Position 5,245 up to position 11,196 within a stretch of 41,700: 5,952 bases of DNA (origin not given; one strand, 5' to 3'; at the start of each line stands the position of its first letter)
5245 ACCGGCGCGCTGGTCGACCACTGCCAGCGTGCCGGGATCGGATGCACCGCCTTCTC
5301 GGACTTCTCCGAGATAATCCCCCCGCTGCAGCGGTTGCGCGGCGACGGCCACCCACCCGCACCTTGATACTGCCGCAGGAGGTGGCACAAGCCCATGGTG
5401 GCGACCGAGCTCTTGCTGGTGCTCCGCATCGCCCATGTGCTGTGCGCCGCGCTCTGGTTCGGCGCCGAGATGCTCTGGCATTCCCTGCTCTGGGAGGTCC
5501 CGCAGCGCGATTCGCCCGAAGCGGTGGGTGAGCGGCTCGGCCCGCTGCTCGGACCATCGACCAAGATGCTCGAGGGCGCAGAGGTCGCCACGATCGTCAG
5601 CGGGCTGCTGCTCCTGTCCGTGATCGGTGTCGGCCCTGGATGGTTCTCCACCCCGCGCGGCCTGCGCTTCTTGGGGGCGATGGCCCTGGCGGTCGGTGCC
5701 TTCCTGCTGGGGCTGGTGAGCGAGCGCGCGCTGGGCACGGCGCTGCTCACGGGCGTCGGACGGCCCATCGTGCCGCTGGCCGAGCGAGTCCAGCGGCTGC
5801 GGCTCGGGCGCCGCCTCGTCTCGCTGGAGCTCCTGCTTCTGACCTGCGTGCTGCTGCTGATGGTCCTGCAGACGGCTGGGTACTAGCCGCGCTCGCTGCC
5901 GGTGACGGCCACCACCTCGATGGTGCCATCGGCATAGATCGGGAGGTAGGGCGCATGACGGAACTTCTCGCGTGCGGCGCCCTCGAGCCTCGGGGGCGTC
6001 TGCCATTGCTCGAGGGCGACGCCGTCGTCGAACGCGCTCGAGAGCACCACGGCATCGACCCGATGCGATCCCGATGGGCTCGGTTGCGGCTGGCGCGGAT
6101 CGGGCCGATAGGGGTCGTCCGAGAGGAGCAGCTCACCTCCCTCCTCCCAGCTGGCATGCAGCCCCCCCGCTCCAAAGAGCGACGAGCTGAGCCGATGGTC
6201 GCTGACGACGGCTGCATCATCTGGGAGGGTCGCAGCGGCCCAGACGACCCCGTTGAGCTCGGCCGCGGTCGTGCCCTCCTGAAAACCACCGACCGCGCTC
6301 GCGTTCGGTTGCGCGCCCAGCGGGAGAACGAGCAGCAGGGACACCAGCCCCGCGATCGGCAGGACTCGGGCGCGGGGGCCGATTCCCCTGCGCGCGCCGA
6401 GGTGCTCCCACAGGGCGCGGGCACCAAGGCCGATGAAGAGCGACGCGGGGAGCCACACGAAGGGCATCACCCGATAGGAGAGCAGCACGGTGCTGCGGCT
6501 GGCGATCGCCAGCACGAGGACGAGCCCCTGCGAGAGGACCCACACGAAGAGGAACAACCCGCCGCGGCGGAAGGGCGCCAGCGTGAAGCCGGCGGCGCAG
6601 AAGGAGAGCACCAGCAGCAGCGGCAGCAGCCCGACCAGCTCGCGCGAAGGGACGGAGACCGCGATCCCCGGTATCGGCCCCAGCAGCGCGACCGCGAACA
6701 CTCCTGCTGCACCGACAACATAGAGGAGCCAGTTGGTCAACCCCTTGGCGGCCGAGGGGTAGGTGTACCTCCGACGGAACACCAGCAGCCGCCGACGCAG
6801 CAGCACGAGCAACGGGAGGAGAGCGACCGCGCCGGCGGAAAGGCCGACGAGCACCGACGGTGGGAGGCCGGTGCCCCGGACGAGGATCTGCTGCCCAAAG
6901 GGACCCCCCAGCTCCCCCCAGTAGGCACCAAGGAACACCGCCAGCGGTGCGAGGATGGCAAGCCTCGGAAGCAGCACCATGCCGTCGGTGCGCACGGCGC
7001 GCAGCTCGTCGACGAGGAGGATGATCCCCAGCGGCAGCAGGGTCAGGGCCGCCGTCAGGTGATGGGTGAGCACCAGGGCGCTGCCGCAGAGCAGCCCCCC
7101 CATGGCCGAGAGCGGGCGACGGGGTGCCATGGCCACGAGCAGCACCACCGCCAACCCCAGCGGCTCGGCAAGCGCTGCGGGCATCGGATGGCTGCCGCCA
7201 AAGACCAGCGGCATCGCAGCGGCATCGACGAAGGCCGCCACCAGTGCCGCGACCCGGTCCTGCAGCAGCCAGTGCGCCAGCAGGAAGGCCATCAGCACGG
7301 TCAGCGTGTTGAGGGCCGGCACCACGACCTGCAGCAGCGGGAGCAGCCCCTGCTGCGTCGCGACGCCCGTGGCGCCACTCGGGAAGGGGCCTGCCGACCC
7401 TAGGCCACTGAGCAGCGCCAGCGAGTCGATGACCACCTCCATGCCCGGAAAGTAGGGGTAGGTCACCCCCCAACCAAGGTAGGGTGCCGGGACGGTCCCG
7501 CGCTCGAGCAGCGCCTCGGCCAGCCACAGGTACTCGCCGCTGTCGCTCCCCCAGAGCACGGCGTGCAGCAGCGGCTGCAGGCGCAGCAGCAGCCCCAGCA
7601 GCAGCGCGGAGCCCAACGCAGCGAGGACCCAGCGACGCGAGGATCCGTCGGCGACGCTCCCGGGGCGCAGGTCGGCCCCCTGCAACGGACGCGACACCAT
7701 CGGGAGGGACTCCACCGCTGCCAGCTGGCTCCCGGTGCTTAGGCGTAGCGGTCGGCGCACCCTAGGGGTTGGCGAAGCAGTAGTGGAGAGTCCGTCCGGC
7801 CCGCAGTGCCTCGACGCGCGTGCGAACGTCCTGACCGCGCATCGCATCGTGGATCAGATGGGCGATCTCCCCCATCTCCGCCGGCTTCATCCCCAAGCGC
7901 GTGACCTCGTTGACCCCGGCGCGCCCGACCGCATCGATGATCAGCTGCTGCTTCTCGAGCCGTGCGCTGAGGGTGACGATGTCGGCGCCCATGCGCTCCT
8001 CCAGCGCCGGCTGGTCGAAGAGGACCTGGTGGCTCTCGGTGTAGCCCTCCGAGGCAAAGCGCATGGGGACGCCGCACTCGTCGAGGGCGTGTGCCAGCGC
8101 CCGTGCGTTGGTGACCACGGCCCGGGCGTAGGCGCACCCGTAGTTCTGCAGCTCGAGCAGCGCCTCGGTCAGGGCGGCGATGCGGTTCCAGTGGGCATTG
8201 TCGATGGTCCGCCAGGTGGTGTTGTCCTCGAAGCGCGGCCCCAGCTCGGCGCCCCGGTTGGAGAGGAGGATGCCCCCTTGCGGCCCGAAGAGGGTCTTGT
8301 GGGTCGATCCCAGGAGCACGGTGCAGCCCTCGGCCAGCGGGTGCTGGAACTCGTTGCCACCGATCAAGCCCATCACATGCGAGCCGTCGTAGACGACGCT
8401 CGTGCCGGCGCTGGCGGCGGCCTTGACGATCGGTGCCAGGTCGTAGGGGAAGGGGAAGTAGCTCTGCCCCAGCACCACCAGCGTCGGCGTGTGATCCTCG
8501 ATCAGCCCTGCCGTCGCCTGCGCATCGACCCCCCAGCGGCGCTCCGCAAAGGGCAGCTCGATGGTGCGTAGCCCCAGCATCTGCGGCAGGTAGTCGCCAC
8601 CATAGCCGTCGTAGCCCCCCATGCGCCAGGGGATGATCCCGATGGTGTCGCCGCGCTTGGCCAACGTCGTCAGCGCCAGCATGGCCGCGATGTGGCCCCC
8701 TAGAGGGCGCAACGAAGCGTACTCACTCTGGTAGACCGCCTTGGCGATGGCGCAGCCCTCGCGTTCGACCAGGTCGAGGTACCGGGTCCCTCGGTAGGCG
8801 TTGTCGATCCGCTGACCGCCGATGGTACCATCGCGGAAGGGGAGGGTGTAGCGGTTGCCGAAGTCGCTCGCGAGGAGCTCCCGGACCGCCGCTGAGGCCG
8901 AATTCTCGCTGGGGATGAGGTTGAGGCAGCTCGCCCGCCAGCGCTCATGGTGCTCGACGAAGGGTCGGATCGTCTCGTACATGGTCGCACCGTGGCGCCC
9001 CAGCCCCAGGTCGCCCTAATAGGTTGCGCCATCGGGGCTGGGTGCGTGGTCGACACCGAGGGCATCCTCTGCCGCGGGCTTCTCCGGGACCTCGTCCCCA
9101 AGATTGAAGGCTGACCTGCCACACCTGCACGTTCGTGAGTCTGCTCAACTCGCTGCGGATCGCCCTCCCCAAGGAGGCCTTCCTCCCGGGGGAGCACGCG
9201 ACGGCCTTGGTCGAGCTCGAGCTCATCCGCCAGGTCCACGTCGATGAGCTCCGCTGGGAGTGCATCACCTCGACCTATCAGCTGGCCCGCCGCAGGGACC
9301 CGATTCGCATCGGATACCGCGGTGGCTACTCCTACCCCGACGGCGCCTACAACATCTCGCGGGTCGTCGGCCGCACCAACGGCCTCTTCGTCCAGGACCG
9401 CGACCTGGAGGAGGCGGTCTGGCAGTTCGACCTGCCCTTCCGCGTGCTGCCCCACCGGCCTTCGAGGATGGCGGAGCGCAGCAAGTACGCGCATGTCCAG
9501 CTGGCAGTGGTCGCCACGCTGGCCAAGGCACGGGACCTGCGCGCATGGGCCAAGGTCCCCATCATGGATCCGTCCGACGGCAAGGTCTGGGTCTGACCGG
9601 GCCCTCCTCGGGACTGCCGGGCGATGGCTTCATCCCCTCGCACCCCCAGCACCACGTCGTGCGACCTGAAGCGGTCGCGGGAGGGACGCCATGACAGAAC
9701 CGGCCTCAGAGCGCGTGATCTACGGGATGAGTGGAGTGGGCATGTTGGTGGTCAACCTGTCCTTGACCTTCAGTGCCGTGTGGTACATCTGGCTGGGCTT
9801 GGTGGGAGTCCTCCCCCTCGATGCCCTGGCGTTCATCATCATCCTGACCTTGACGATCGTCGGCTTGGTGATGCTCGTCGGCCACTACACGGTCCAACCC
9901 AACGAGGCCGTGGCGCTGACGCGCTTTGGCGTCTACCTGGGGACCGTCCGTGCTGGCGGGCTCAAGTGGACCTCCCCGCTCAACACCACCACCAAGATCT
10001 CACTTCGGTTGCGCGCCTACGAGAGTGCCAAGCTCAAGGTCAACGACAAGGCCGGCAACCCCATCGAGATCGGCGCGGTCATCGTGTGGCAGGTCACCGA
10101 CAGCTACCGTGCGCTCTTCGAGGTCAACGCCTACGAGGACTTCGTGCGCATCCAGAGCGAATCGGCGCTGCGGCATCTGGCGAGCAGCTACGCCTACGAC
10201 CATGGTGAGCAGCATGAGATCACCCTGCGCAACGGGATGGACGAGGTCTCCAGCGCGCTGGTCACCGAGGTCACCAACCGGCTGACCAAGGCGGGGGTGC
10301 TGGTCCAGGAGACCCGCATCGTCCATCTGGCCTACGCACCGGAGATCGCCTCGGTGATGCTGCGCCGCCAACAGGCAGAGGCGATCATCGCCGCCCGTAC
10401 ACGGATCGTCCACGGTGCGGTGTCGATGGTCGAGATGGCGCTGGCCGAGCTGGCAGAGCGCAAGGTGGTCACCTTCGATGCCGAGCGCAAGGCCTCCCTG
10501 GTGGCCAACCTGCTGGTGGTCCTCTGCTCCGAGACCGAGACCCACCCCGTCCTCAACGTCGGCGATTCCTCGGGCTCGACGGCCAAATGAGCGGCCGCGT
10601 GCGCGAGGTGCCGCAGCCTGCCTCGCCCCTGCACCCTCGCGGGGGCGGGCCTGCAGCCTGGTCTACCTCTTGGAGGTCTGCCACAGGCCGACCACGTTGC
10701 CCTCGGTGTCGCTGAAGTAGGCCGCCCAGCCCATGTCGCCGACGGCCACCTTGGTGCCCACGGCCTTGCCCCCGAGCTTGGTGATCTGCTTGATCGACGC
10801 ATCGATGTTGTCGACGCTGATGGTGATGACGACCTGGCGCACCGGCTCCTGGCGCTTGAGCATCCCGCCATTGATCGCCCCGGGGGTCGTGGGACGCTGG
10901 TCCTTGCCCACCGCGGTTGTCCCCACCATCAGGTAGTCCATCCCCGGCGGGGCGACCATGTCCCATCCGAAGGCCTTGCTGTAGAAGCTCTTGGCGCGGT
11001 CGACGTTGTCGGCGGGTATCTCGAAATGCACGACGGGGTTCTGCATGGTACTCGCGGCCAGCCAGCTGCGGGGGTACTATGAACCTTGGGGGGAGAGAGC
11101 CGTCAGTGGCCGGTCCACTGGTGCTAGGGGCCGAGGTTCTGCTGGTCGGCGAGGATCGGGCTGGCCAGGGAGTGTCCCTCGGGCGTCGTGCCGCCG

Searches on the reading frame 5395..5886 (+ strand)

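Call 11: search_protein_families(library=pfam, proteins=[window:5395-5886:+], max_evalue=0.001)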
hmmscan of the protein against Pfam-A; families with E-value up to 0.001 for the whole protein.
window:5395-5886:+ (163 aa): 0 families

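Call 107: search_protein_families(library=pfam, proteins=[window:5395-5886:+], max_evalue=5)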
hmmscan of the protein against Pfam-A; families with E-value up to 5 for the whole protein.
window:5395-5886:+ (163 aa): 2 families
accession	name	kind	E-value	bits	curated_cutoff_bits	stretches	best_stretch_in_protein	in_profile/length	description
PF05425.18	CopD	-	0.0015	19.3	32.1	1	64-157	16-103/105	Copper resistance protein D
PF09925.14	DUF2157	-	0.021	15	32.4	1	78-156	53-112/146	Predicted membrane protein (DUF2157)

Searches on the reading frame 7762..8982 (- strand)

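Call 11: search_protein_families(library=pfam, proteins=[window:7762-8982:-], max_evalue=0.001)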
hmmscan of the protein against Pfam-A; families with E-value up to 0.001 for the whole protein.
window:7762-8982:- (406 aa): 1 family
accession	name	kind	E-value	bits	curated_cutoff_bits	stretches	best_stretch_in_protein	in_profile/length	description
PF00464.25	SHMT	-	4.4e-22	78.7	27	1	12-324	15-337/399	Serine hydroxymethyltransferase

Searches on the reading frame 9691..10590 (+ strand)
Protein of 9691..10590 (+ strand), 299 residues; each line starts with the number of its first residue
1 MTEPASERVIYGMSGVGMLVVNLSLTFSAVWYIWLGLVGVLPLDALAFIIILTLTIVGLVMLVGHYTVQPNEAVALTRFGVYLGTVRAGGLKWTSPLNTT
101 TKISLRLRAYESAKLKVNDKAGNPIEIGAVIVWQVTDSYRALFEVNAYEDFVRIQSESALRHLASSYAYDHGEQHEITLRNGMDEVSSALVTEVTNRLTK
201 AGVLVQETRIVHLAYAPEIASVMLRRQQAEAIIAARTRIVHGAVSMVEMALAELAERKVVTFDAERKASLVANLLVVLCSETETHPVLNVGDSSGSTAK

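Call 11: search_protein_families(library=pfam, proteins=[window:9691-10590:+], max_evalue=0.001)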
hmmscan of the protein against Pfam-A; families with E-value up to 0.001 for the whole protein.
window:9691-10590:+ (299 aa): 1 family
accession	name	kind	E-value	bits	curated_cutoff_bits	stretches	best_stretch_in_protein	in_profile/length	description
PF01145.31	Band_7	-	3.5e-21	76.5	23.6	1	67-237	2-169/176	SPFH domain / Band 7 family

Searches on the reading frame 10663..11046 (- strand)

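Call 11: search_protein_families(library=pfam, proteins=[window:10663-11046:-], max_evalue=0.001)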
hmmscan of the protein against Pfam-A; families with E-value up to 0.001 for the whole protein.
window:10663-11046:- (127 aa): 3 families
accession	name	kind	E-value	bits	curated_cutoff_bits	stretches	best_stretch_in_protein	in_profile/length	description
PF22677.2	Ble-like_N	-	5e-09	36.2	24.5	1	5-43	2-40/41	Bleomycin resistance protein-like N-terminal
PF00903.31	Glyoxalase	-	1.3e-08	35.7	20.6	1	6-119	3-119/121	Glyoxalase/Bleomycin resistance protein/Dioxygenase superfamily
PF18029.7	Glyoxalase_6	-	7.1e-07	30.3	23.6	1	12-118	6-102/106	Glyoxalase-like domain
